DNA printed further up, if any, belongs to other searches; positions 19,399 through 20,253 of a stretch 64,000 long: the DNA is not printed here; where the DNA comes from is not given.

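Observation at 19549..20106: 185-aa orphan protein with an R-x5-H motif (possible minimal HEPN RNase)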

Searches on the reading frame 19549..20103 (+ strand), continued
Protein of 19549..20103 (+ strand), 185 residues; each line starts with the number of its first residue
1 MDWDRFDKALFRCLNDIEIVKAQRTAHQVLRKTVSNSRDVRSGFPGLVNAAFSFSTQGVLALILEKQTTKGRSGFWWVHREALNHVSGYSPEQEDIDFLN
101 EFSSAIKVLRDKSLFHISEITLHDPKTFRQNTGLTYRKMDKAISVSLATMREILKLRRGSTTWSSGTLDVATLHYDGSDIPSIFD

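Call 90: search_dna_similar(query=window:19549-20103:+, collection=plasmids, mode=protein, max_evalue=0.01)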
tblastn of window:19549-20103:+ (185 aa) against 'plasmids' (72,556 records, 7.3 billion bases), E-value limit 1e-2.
No match.
